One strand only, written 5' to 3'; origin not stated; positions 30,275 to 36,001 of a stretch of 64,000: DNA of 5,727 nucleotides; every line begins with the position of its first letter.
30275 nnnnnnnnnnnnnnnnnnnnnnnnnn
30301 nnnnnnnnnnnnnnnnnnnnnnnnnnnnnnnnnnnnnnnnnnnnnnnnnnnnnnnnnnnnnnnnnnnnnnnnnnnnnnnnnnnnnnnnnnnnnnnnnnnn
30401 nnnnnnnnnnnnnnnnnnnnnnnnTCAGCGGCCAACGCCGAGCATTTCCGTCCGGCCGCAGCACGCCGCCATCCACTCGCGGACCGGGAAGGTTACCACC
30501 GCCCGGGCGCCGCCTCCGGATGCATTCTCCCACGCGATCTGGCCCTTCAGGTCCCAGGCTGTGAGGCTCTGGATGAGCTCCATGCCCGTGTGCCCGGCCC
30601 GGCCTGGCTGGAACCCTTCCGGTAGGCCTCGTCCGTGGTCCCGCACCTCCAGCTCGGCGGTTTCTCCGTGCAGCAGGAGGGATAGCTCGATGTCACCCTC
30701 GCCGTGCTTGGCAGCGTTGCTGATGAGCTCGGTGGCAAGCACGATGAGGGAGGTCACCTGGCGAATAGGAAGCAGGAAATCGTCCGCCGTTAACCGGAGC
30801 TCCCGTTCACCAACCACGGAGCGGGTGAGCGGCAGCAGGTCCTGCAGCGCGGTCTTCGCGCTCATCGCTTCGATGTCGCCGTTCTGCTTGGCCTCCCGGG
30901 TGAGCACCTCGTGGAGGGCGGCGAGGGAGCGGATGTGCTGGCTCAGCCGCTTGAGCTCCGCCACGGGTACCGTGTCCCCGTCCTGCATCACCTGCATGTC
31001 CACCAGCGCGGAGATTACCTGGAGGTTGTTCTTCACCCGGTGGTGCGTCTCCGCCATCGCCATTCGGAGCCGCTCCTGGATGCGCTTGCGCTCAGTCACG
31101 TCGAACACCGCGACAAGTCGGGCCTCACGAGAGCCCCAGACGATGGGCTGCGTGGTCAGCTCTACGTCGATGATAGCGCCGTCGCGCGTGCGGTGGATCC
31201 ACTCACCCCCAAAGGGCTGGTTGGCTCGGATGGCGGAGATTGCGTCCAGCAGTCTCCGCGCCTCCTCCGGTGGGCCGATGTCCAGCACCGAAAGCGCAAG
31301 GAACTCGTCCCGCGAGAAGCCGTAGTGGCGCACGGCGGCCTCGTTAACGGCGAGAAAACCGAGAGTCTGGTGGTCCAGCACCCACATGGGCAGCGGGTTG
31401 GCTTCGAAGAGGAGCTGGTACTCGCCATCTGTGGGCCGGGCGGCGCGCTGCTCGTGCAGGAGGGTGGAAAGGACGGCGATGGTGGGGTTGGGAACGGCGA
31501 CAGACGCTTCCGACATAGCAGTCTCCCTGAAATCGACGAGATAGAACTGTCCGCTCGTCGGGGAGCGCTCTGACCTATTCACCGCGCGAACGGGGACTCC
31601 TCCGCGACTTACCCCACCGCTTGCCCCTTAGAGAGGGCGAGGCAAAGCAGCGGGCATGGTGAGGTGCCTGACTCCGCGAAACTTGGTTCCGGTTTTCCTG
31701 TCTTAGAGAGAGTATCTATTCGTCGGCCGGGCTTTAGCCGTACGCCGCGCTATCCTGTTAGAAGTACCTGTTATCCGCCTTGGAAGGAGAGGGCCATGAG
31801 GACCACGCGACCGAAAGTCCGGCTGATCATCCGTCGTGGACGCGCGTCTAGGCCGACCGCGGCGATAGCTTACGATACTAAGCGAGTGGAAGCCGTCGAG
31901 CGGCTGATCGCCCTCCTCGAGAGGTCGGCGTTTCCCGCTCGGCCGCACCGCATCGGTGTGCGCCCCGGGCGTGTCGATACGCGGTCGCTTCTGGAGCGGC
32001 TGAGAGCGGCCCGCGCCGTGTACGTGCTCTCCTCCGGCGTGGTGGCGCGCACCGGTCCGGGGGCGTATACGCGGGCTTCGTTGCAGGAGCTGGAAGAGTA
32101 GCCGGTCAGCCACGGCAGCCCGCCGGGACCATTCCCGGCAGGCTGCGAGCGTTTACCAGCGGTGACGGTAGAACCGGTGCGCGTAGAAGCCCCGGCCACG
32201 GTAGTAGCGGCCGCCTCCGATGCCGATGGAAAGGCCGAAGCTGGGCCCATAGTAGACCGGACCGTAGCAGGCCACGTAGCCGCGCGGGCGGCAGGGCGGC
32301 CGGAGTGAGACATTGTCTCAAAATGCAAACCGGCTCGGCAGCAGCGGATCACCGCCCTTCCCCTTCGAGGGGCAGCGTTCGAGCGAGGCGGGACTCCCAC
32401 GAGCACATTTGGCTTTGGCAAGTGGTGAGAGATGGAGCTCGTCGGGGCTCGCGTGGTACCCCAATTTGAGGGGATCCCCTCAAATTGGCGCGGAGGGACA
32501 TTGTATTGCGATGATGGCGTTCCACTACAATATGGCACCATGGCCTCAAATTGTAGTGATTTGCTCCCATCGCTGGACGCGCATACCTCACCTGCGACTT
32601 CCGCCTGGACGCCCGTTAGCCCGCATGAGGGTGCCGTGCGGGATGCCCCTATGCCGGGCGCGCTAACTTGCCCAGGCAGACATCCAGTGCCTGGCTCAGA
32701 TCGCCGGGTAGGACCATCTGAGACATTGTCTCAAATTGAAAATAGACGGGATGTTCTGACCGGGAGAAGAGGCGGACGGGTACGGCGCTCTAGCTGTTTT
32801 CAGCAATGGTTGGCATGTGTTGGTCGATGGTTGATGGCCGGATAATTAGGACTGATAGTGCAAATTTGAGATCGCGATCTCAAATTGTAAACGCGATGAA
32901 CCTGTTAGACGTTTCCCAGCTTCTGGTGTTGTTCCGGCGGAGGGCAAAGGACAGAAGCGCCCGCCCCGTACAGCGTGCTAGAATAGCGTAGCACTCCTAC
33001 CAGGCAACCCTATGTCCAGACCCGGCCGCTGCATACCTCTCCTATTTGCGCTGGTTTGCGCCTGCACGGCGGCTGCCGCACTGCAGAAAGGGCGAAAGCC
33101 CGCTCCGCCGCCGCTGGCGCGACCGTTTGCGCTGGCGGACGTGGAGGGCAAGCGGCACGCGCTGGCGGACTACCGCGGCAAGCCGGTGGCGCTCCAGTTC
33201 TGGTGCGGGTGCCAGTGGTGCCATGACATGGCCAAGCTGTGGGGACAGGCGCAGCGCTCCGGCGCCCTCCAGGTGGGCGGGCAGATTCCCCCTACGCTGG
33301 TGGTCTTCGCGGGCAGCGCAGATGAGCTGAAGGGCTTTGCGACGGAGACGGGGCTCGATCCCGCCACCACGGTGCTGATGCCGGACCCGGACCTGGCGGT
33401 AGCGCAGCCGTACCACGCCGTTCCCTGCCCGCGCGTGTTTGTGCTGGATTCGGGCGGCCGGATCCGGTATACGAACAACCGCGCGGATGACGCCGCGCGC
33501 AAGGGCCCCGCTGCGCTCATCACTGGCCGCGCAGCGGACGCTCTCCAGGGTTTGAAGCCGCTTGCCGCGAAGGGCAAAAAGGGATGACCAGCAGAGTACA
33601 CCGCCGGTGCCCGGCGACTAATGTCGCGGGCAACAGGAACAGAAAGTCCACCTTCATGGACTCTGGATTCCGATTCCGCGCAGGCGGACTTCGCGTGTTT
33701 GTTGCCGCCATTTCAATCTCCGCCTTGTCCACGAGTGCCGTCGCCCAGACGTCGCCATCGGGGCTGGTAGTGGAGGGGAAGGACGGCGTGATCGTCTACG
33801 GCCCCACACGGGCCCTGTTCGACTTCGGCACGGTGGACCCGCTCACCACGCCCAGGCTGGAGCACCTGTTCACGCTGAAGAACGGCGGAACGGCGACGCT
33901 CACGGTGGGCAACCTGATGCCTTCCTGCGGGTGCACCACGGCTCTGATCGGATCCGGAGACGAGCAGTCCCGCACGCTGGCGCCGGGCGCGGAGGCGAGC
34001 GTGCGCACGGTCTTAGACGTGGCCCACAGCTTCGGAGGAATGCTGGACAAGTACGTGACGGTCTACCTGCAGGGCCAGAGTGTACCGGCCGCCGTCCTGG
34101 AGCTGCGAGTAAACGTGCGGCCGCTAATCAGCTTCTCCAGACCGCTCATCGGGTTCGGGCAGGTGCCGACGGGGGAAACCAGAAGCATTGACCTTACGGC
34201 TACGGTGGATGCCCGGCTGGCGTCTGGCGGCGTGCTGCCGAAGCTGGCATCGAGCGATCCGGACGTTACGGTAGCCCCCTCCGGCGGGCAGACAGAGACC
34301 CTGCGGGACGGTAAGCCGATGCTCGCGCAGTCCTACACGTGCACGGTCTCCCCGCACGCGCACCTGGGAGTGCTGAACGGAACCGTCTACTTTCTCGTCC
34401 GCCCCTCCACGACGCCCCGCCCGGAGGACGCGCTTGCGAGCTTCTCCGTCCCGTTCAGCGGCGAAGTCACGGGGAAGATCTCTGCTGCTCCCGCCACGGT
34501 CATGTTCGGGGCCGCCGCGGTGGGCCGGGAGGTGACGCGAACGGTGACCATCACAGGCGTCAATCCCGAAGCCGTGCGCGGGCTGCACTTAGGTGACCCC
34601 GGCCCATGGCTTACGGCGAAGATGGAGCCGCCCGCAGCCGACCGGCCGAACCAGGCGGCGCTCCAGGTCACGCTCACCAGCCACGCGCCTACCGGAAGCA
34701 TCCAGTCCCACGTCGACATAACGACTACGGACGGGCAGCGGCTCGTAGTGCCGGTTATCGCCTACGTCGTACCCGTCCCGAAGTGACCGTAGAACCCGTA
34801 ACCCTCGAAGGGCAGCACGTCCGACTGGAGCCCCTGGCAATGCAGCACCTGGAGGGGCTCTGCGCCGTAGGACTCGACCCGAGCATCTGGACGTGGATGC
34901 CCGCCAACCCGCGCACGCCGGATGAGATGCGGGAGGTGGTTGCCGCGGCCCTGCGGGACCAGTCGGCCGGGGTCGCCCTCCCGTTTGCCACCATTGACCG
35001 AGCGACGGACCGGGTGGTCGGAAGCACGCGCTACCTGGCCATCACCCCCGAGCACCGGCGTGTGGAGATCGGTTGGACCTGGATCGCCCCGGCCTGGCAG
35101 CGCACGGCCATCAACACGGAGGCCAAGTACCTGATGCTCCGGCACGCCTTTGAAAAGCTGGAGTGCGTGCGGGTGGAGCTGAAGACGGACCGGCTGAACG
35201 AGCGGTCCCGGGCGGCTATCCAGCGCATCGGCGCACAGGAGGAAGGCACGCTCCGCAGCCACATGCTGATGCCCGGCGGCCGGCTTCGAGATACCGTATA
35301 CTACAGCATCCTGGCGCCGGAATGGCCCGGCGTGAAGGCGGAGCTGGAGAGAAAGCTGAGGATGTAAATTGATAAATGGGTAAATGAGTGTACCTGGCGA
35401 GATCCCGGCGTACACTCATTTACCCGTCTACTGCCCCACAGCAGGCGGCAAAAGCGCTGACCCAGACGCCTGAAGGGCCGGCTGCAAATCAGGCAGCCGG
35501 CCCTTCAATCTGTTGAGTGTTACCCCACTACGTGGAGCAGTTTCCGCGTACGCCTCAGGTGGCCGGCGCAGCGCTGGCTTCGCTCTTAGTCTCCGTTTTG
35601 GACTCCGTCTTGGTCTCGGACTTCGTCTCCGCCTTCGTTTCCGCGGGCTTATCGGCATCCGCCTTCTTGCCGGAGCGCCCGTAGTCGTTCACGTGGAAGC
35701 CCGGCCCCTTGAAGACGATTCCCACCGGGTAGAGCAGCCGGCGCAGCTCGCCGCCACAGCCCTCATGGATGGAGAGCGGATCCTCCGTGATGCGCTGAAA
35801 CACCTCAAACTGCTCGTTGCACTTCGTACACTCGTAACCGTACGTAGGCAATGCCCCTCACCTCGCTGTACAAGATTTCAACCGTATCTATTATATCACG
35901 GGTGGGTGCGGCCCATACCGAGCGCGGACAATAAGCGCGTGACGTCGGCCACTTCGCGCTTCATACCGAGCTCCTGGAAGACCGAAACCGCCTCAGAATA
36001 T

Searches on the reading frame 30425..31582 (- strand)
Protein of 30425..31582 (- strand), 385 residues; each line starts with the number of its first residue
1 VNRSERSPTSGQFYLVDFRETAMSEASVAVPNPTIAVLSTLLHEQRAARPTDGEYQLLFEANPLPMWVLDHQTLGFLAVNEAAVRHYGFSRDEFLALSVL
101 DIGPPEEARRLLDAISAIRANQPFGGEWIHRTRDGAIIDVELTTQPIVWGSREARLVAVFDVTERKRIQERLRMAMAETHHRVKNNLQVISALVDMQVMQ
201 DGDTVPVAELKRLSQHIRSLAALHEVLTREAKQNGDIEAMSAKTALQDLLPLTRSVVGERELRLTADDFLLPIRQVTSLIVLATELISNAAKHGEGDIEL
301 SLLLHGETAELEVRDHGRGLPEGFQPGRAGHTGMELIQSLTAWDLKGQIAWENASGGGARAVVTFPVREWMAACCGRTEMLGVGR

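Call 17: search_protein_families(library=pfam, proteins=[window:30425-31582:-], max_evalue=0.001)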
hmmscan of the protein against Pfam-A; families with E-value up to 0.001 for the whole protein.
window:30425-31582:- (385 aa): 8 families
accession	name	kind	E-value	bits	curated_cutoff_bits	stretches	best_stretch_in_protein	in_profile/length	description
PF07568.18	HisKA_2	-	8.7e-14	51.8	22.3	1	178-246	1-65/76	Histidine kinase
PF02518.31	HATPase_c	-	3.2e-10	40.9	26.4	1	279-368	6-110/111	Histidine kinase-, DNA gyrase B-, and HSP90-like ATPase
PF13426.13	PAS_9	-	1.5e-09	38.5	27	1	75-164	11-103/103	PAS domain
PF00989.32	PAS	-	8.5e-09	35.9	22.6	1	54-156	2-105/113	PAS fold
PF07536.20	HWE_HK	-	1.3e-07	32.7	22.8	1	178-243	1-64/83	HWE histidine kinase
PF08447.18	PAS_3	-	1.4e-05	25.7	25.6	1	77-158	2-87/89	PAS fold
PF13188.13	PAS_8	-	1.5e-05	25.1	21.8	1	55-104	3-51/65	PAS domain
PF13581.12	HATPase_c_2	-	0.00022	21.7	27.4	1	269-322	22-81/127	Histidine kinase-like ATPase domain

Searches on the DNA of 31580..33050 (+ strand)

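Call 32: search_rna_families(source=window, start=31580, end=33050, threshold=evalue, max_evalue=10)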
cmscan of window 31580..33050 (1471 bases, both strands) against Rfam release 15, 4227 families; matches with E-value up to 10: 3.
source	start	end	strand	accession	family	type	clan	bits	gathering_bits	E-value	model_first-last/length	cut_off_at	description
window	32462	32486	-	RF04341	Plastid-psbJ-5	Cis-reg;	CL00152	19.1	53.1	2.2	1-59/59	no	Plastid-psbJ-5 3UTR RNA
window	32507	32576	+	RF03865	mir-7637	Gene; miRNA;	-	16.8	88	6.4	1-68/68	no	mir-7637 microRNA precursor family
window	32009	32094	+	RF02836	Bcj14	Gene; sRNA;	-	15.1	59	7.6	1-171/171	no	Burkholderia RNA 14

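Call 66: search_dna_similar(query=window:32100-33011:+, collection=plasmids, mode=distant, max_evalue=0.01)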
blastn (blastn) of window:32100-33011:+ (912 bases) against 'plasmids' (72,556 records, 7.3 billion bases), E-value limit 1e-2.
No match.

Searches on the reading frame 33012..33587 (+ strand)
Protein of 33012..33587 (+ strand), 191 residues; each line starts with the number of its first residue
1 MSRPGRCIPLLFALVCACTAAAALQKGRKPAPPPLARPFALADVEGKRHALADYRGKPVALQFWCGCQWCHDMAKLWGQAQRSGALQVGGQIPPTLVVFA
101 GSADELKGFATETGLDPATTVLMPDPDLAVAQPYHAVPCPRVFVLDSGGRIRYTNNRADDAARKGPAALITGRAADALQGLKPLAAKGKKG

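Call 17: search_protein_families(library=pfam, proteins=[window:33012-33587:+], max_evalue=0.001)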
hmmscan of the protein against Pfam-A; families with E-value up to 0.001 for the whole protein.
window:33012-33587:+ (191 aa): 2 families
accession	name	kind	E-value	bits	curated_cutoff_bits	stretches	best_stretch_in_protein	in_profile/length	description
PF00578.27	AhpC-TSA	-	4.4e-09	36.8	26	1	36-153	5-123/124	AhpC/TSA family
PF08534.16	Redoxin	-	1.2e-05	25.5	26.6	1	39-160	9-137/148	Redoxin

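Call 63: find_encoding_contigs(protein=window:33012-33587:+, flank=10000, max_places=6)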
Protein window:33012-33587:+ (191 aa): 1 contig read that carries it; 1 place shown.
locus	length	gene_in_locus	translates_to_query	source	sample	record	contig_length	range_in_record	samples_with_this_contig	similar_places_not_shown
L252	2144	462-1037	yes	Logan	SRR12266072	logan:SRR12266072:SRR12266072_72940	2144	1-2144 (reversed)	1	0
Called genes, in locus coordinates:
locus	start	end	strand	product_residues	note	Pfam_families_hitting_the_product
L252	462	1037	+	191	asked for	PF08534:Redoxin (faint), PF00578:AhpC-TSA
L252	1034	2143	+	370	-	?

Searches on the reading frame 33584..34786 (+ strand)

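Call 17: search_protein_families(library=pfam, proteins=[window:33584-34786:+], max_evalue=0.001)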
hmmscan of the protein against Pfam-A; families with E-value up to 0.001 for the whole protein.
window:33584-34786:+ (400 aa): 2 families
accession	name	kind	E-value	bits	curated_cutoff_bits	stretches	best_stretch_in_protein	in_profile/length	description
PF07610.17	DUF1573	-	4.3e-11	43.1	26.1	1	78-175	7-95/98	Protein of unknown function (DUF1573)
PF22544.2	HYDIN_VesB_CFA65-like_Ig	-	2.2e-05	25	25.5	0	78-153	9-78/100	HYDIN/CFA65/VesB-like, Ig-like domain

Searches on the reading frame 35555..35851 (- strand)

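Call 70: search_protein_families(library=pfam, proteins=[window:35555-35851:-], max_evalue=0.01)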
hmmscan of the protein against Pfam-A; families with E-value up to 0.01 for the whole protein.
window:35555-35851:- (98 aa): 1 family
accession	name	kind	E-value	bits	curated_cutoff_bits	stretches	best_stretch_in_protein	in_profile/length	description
PF09723.15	Zn_ribbon_8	-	8.3e-14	51.8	34.4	1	1-40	1-41/41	Zinc ribbon domain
